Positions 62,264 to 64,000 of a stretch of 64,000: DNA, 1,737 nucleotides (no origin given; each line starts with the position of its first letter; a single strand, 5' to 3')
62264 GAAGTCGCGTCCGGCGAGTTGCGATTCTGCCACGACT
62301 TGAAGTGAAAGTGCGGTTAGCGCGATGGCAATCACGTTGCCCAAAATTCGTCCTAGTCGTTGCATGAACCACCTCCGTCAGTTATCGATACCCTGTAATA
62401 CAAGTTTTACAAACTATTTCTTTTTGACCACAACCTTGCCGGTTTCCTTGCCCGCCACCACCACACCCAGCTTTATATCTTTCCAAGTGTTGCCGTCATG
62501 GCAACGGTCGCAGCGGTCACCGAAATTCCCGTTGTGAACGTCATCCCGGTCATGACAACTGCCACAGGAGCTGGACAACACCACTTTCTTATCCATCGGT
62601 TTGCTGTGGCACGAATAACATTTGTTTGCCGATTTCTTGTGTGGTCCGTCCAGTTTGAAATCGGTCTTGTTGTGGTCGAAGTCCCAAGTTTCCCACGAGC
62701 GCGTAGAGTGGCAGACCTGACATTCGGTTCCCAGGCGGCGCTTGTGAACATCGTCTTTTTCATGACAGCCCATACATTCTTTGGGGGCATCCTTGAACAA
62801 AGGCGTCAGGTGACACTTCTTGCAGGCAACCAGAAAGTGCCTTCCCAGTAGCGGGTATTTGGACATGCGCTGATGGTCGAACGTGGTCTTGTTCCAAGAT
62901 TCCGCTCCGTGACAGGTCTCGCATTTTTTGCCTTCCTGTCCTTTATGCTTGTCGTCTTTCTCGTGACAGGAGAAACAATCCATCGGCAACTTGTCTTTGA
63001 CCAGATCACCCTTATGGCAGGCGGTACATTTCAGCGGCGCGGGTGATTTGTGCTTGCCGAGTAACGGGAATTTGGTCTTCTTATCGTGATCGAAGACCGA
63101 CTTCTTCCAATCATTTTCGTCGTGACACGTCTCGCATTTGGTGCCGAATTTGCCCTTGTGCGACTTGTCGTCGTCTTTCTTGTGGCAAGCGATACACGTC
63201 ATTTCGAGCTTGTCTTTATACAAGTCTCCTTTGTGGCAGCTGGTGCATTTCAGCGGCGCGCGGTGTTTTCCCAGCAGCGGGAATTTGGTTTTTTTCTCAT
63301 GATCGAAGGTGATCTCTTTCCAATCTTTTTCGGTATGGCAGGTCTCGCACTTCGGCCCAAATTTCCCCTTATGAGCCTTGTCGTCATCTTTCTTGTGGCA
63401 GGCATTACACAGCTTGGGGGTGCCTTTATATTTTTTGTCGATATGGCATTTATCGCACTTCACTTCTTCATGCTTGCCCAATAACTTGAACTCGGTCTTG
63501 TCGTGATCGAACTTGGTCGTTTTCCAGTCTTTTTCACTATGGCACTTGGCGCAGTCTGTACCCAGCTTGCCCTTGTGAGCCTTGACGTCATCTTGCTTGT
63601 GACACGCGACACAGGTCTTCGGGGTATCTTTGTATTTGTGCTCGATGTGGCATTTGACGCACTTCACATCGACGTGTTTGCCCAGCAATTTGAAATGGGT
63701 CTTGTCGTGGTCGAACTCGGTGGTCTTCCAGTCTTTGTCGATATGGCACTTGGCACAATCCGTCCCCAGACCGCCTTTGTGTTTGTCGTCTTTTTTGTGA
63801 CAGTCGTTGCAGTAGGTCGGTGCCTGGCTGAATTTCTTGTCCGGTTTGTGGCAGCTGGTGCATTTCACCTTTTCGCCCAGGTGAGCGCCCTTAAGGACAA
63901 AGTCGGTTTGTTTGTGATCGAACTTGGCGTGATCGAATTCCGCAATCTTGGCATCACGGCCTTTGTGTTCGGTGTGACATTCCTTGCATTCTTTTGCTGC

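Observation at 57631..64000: Outer-membrane barrel plus three multihaem cytochromes c: candidate extracellular electron-transfer conduit that does not look Mtr-like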

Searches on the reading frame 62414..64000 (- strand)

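Call 6: search_protein_families(library=pfam, proteins=[window:62414-64000:-], max_evalue=1)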
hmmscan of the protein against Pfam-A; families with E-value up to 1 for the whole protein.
window:62414-64000:- (528 aa): 4 families
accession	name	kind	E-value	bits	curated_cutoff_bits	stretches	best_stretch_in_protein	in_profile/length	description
PF14522.11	Cytochrome_C7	-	4.6e-28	97.3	24.8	8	278-347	5-67/67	Cytochrome c7 and related cytochrome c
PF14537.11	Cytochrom_c3_2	-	3.5e-22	79.1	25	8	62-135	7-79/79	Cytochrome c3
PF22113.1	Mtrc-MtrF_II-IV_dom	-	5.4e-11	42.8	30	4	197-373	8-172/176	Outer membrane cytochrome MtrC/MtrF-like, domains II/IV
PF02085.21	Cytochrom_CIII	-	3.6e-10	40.5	22.9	2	3-68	31-101/101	Class III cytochrome C family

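Call 7: search_protein_families(library=ncbifam, proteins=[window:62414-64000:-], max_evalue=1)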
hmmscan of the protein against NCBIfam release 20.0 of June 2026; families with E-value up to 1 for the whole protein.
window:62414-64000:- (528 aa): 2 families
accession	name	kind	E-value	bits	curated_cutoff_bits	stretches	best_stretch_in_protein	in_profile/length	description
NF045713.1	CxxCH_16_HmcA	equivalog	0.00017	20.4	400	1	392-437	350-392/541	sulfate respiration complex hexadecaheme cytochrome HmcA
TIGR03508.1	decahem_SO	subfamily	0.8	9.1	192.2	0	324-502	4-175/258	DmsE family decaheme c-type cytochrome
